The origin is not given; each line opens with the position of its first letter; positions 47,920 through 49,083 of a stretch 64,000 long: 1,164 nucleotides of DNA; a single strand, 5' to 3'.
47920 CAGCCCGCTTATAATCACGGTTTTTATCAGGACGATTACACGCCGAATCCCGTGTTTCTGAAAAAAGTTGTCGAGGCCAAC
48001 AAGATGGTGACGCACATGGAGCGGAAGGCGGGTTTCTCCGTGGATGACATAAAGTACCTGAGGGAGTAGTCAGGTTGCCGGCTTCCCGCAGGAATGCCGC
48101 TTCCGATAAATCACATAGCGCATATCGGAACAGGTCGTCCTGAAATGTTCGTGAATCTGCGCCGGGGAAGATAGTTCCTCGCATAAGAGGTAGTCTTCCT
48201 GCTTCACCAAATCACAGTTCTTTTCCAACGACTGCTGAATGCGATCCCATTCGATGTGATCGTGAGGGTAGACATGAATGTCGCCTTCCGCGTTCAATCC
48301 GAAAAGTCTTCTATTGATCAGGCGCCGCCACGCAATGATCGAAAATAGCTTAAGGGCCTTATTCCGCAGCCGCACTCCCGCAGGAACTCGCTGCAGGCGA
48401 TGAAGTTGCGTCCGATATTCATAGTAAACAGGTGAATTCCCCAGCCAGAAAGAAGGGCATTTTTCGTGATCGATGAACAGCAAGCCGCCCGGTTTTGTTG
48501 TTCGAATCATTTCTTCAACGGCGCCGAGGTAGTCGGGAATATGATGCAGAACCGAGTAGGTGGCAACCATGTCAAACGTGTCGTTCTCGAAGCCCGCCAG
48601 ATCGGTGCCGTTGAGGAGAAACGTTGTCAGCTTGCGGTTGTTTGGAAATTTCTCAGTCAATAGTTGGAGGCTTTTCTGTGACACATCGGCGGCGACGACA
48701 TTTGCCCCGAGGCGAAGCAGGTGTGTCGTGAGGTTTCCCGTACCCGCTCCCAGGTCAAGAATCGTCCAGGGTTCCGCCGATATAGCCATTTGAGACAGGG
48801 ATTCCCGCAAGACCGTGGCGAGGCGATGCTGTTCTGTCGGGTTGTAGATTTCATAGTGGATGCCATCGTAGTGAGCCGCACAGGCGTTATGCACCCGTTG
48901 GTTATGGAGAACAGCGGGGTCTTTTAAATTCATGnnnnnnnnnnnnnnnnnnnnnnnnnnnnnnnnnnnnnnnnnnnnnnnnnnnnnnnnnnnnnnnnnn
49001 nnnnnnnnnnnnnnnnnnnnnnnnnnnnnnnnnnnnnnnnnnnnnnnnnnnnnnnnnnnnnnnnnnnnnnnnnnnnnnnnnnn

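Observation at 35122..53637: Convergent EPS locus predicted to make a methylated, partly de-N-acetylated polymer, with an embedded CBS-hybrid kinase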

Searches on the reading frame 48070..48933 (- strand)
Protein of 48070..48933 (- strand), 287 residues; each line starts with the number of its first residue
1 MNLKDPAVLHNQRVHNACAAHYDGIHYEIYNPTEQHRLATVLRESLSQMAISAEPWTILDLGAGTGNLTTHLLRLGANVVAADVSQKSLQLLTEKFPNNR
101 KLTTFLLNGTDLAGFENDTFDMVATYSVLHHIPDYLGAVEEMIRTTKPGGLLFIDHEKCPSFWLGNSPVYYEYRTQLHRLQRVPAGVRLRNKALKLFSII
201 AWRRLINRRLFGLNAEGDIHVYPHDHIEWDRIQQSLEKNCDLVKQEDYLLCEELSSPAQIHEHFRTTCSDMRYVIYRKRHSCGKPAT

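Call 4: search_protein_families(library=pfam, proteins=[window:48070-48933:-], max_evalue=0.01)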
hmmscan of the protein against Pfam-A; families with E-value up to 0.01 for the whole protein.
window:48070-48933:- (287 aa): 13 families
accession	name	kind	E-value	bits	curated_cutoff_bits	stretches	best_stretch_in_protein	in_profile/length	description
PF08241.18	Methyltransf_11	-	1.7e-19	70.7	21.2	1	59-154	1-95/95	Methyltransferase domain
PF13649.12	Methyltransf_25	-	4.3e-16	59.8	27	1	58-150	1-97/97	Methyltransferase domain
PF08242.18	Methyltransf_12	-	2.1e-15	57.6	30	1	59-152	1-98/98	Methyltransferase domain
PF13489.12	Methyltransf_23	-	1.1e-13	51.7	27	1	35-206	2-154/164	Methyltransferase domain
PF01209.24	Ubie_methyltran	-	6.5e-11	42.5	20.1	1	14-154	12-151/233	ubiE/COQ5 methyltransferase family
PF13847.12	Methyltransf_31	-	9.4e-11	42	27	1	57-158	6-113/145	Methyltransferase domain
PF00398.26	RrnaAD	-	2.5e-06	27.2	24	1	41-137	18-112/263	Ribosomal RNA adenine dimethylase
PF05175.20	MTS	-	0.00034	20.7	23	1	56-126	33-105/170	Methyltransferase small domain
PF03848.20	TehB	-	0.00058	19.8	20.4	1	52-152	28-130/193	Tellurite resistance protein TehB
PF05219.18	DREV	-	0.00061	19.4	26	1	43-132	83-164/265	DREV methyltransferase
PF10017.15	Methyltransf_33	-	0.0037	16.8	23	1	39-99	46-111/304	Histidine-specific methyltransferase, SAM-dependent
PF01189.24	Methyltr_RsmB-F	-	0.0078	16.3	27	0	57-95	11-52/199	16S rRNA methyltransferase RsmB/F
PF01728.25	FtsJ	-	0.0079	16.6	24.1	0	43-108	10-71/181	FtsJ-like methyltransferase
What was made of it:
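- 48070..48933 (-): Class I SAM methyltransferase (Methyltransf_11 type). An accessory gene at the convergence point. Methyltransf_11 E 2e-19 (call 4).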

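Call 10: search_protein_families(library=ncbifam, proteins=[window:48070-48933:-], max_evalue=0.001)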
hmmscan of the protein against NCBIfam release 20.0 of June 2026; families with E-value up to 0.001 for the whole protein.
window:48070-48933:- (287 aa): 38 families (the best 25 are shown)
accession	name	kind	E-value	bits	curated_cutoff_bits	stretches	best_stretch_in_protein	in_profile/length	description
NF001241.0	PRK00216.1-2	equivalog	1.5e-14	54.2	327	1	18-175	13-167/231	demethylmenaquinone methyltransferase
TIGR01934.1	MenG_MenH_UbiE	subfamily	3.3e-13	49.4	158.35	1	38-160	23-147/223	ubiquinone/menaquinone biosynthesis methyltransferase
NF043040.1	corrin_prot_MT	hypoth_equivalog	3.4e-12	46.3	180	1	53-164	40-157/216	corrinoid protein-associated methyltransferase CpaM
TIGR02072.1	BioC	equivalog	1.9e-11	44.2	184.95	1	35-153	16-131/244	malonyl-ACP O-methyltransferase BioC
NF045667.1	MTase_DVU1556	equivalog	3.1e-11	43.1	155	1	46-154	14-119/213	DVU_1556 family methyltransferase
TIGR01983.1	UbiG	equivalog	3.2e-11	43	102.95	1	51-154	46-151/228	bifunctional 2-polyprenyl-6-hydroxyphenol methylase/3-demethylubiquinol 3-O-methyltransferase UbiG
TIGR02752.1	MenG_heptapren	equivalog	4.3e-11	42.8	419.85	1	12-173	5-167/231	demethylmenaquinone methyltransferase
NF001243.0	PRK00216.1-4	equivalog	1.6e-10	40.7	235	1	13-153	8-150/237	demethylmenaquinone methyltransferase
NF041820.1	daptide_MTase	equivalog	1.8e-10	40.7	175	1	51-116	33-100/243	daptide-type RiPP biosynthesis methyltransferase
NF001244.0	PRK00216.1-5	equivalog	1.4e-09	37.6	216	1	40-154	34-153/236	bifunctional demethylmenaquinone methyltransferase/2-methoxy-6-polyprenyl-1,4-benzoquinol methylase UbiE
NF001240.0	PRK00216.1-1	equivalog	7.6e-09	35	378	1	47-154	56-168/251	bifunctional demethylmenaquinone methyltransferase/2-methoxy-6-polyprenyl-1,4-benzoquinol methylase UbiE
NF052510.1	methyltran_MpqE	exception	8e-09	35.2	335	1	48-152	40-149/234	methyl-plastoquinone biosynthesis methyltransferase MpqE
TIGR02021.1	BchM-ChlM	equivalog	8.3e-09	35.2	158.9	1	54-134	54-133/218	magnesium protoporphyrin IX methyltransferase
NF045882.1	PLipidMtase_Leg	equivalog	1.3e-08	34.8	390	1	12-157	7-147/207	phospholipid N-methyltransferase PmtA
NF008264.0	PRK11036.1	equivalog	6.1e-08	32.4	366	1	38-153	26-146/261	tRNA uridine 5-oxyacetic acid(34) methyltransferase CmoM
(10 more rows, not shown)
